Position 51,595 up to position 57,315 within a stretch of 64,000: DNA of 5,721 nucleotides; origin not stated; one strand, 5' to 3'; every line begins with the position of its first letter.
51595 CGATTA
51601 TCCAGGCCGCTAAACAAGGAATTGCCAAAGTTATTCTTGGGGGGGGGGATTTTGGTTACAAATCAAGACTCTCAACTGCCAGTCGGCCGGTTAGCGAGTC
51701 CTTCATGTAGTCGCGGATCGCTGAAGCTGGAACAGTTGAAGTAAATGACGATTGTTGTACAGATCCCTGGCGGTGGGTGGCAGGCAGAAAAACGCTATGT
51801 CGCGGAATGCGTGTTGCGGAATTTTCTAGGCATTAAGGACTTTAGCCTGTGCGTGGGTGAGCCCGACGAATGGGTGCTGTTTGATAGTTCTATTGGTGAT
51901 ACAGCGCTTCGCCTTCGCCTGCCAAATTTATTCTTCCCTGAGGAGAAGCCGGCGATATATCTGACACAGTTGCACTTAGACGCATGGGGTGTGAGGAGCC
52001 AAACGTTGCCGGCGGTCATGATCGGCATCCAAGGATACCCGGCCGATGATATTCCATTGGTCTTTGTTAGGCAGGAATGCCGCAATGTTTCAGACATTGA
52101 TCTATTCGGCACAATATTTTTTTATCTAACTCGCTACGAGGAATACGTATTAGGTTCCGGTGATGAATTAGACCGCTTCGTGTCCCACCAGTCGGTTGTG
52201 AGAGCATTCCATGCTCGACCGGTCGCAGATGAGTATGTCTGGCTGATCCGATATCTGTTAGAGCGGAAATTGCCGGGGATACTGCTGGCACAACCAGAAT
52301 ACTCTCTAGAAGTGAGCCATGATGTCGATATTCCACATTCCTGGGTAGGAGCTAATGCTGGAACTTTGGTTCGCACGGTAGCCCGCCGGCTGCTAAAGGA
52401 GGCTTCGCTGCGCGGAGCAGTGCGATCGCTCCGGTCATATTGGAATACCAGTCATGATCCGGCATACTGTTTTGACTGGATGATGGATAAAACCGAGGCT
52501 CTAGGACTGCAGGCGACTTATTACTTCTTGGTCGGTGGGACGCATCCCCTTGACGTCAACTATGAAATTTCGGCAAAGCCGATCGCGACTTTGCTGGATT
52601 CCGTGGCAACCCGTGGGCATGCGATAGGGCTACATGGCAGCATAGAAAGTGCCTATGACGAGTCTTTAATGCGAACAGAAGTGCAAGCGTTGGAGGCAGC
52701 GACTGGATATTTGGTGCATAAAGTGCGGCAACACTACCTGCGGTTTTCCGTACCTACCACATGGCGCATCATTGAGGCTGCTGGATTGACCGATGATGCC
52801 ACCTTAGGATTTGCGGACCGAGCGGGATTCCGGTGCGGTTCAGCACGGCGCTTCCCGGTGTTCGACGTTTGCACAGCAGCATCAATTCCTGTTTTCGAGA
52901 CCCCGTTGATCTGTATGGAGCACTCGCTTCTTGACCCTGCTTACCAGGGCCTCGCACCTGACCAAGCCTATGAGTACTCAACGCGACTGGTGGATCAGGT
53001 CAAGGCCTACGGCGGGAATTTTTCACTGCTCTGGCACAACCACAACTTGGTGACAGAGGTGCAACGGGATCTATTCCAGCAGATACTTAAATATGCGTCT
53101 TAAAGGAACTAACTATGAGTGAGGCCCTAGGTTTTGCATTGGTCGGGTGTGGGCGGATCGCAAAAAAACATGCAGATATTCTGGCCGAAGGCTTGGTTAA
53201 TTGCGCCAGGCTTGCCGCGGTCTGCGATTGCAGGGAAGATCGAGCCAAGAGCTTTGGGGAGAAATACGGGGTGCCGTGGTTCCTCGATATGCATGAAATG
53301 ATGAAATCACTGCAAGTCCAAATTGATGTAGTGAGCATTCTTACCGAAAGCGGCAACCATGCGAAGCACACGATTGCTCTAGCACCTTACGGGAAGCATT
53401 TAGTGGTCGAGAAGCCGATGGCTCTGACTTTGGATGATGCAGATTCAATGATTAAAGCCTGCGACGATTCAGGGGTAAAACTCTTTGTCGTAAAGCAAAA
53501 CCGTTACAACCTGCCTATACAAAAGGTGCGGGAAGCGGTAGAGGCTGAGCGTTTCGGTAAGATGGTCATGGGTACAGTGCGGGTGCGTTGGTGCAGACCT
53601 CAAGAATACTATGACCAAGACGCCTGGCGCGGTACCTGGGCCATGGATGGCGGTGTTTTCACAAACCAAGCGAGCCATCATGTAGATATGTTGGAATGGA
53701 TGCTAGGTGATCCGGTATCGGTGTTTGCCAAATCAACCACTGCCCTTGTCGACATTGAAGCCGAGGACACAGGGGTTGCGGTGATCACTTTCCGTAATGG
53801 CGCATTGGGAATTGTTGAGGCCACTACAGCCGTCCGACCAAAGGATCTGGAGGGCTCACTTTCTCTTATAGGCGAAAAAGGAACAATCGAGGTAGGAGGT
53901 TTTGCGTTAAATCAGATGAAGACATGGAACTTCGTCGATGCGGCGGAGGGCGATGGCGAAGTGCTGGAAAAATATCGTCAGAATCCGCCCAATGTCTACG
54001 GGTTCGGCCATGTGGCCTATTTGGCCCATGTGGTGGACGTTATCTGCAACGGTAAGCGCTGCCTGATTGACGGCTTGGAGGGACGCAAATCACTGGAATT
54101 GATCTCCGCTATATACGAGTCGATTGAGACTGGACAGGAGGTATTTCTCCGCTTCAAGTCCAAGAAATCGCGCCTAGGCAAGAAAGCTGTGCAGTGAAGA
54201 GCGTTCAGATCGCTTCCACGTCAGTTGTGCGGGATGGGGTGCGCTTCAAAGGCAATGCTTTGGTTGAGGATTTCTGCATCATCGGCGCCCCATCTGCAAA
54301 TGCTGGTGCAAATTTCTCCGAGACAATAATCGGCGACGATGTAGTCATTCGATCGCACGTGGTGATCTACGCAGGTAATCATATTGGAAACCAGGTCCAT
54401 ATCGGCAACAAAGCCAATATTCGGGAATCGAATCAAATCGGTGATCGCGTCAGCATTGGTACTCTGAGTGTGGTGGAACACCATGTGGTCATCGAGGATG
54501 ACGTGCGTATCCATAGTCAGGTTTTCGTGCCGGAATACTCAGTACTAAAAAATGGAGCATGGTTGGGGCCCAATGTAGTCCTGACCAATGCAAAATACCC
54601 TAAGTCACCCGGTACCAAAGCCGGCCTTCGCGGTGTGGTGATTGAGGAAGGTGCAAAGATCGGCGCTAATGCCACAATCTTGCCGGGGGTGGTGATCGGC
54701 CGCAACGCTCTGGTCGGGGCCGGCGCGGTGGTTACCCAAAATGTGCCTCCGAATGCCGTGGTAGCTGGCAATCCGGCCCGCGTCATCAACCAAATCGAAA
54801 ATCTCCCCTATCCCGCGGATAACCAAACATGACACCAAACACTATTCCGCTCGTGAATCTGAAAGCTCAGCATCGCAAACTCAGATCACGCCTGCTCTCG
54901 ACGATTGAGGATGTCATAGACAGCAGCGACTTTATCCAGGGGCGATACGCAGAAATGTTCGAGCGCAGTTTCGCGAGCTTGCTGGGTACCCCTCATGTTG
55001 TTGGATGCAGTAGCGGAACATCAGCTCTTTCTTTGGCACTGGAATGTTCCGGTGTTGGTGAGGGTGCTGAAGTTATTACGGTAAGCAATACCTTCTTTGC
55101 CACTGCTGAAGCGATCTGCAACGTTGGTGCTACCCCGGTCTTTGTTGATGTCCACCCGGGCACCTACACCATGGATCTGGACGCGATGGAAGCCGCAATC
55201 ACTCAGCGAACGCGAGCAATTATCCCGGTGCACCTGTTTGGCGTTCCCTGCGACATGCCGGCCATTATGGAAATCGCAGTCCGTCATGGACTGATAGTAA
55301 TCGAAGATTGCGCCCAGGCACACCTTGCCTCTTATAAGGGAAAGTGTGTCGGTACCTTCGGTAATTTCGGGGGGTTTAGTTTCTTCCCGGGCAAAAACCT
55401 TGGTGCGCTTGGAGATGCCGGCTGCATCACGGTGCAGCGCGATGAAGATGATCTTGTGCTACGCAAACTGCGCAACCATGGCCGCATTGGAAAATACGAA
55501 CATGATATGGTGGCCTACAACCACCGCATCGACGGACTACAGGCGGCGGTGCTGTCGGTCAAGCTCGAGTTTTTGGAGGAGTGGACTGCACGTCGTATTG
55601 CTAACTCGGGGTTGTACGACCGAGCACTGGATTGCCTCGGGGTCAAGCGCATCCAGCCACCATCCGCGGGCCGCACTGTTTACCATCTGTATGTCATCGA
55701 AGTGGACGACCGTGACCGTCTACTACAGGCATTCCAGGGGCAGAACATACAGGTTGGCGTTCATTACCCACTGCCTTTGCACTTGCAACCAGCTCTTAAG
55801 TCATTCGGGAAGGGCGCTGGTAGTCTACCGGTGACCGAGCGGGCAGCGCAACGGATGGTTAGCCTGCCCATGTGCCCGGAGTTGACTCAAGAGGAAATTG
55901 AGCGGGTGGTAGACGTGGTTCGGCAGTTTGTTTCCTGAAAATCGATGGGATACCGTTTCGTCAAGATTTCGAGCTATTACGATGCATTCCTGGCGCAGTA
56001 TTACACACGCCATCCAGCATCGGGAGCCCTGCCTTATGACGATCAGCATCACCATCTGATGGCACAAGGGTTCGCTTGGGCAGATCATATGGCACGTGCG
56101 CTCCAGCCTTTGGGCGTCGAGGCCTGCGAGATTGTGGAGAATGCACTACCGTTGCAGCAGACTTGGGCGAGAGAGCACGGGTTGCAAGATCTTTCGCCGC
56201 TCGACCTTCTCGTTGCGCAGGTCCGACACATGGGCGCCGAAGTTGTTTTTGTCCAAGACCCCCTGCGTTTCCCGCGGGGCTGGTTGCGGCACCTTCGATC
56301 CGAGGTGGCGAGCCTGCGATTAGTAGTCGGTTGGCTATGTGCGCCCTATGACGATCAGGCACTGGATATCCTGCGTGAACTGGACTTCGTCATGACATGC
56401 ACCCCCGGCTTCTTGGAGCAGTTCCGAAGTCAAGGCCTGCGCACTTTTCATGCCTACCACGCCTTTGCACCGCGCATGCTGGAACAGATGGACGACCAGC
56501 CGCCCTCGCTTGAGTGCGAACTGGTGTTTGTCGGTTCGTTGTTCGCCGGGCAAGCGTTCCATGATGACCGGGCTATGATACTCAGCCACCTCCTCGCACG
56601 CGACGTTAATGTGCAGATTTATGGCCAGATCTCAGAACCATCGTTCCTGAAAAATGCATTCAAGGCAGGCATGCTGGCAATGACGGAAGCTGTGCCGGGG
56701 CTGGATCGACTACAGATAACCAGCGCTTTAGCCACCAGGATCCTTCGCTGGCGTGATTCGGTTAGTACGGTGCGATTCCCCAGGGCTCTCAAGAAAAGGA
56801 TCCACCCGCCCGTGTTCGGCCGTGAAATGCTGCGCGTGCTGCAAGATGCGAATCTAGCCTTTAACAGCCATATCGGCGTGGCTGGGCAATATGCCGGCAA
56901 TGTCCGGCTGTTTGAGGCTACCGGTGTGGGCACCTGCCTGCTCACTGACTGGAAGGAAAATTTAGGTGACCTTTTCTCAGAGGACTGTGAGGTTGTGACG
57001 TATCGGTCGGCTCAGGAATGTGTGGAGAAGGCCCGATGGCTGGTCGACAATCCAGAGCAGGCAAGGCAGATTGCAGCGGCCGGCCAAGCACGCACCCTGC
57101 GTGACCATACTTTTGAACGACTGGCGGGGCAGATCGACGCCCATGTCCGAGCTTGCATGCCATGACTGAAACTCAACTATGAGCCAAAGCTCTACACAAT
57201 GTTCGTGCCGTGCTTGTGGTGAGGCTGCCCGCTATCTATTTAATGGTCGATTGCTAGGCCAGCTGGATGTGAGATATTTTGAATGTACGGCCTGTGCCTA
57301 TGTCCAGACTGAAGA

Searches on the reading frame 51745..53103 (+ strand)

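Call 14: search_protein_families(library=pfam, proteins=[window:51745-53103:+], max_evalue=0.0001)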
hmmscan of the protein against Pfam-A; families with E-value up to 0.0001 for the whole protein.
window:51745-53103:+ (452 aa): 1 family
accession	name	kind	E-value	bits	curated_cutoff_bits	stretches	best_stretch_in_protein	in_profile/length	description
PF23019.1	DUF7033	-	2.3e-18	66.8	27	1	117-200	2-87/90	Family of unknown function (DUF7033)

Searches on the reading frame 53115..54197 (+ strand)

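Call 14: search_protein_families(library=pfam, proteins=[window:53115-54197:+], max_evalue=0.0001)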
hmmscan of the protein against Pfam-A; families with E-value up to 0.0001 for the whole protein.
window:53115-54197:+ (360 aa): 3 families
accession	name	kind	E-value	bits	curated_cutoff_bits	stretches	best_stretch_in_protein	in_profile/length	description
PF22725.1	GFO_IDH_MocA_C3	-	5.6e-29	101.1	27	1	135-259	1-124/124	GFO/IDH/MocA C-terminal domain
PF02894.22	GFO_IDH_MocA_C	-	1.9e-27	96.9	22.9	1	139-343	1-216/218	Oxidoreductase family, C-terminal alpha/beta domain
PF01408.29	GFO_IDH_MocA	-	1.3e-24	87.6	24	1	6-125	2-118/120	Oxidoreductase family, NAD-binding Rossmann fold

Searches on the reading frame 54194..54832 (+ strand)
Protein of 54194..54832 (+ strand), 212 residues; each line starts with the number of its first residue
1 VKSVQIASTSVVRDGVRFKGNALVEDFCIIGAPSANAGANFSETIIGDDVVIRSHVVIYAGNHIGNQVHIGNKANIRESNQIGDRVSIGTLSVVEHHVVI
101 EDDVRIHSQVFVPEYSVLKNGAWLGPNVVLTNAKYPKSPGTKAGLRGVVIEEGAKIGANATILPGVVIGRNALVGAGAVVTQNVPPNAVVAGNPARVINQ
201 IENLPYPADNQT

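Call 14: search_protein_families(library=pfam, proteins=[window:54194-54832:+], max_evalue=0.0001)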
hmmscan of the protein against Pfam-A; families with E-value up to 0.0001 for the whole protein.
window:54194-54832:+ (212 aa): 3 families
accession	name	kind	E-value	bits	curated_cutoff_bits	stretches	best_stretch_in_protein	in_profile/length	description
PF00132.30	Hexapep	-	1.6e-25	88.1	27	2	147-181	1-35/36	Bacterial transferase hexapeptide (six repeats)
PF25084.1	LbH_EIF2B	-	1.3e-12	48.1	54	1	43-130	21-105/105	EIF2B subunit epsilon LbH domain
PF14602.12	Hexapep_2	-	7.2e-10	38.9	27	1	148-182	2-34/34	Hexapeptide repeat of succinyl-transferase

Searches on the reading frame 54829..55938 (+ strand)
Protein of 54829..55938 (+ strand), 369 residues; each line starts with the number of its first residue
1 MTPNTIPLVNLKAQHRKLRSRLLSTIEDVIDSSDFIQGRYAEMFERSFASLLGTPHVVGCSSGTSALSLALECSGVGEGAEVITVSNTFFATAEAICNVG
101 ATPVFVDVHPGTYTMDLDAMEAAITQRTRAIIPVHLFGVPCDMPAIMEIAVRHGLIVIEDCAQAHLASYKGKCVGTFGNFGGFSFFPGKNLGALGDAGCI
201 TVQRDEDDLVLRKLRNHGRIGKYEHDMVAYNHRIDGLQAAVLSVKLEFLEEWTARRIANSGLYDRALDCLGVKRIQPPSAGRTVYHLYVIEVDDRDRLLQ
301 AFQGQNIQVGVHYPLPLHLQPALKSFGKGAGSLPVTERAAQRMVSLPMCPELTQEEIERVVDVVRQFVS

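Call 14: search_protein_families(library=pfam, proteins=[window:54829-55938:+], max_evalue=0.0001)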
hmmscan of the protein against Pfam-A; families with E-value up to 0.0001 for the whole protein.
window:54829-55938:+ (369 aa): 1 family
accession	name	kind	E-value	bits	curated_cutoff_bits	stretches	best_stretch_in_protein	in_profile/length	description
PF01041.23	DegT_DnrJ_EryC1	-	1.4e-112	376.9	19.8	1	20-364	5-359/360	DegT/DnrJ/EryC1/StrS aminotransferase family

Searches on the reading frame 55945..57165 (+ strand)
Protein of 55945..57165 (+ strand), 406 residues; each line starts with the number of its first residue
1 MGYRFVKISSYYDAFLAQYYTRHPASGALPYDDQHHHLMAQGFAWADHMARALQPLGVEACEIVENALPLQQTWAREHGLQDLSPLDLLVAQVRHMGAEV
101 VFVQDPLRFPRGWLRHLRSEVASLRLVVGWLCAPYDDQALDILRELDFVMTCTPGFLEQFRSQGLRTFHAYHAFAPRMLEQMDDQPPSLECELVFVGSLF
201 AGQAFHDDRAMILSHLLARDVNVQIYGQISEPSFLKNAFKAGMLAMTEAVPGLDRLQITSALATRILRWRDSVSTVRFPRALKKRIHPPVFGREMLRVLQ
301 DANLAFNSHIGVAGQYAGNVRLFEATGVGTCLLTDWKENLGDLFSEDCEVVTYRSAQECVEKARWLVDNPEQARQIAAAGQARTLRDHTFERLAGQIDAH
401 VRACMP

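Call 14: search_protein_families(library=pfam, proteins=[window:55945-57165:+], max_evalue=0.0001)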
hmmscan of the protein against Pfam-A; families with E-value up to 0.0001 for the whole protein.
window:55945-57165:+ (406 aa): 1 family
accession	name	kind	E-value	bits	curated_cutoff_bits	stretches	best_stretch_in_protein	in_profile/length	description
PF13524.12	Glyco_trans_1_2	-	5.6e-28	98.1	25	1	253-397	15-142/144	Glycosyl transferase-like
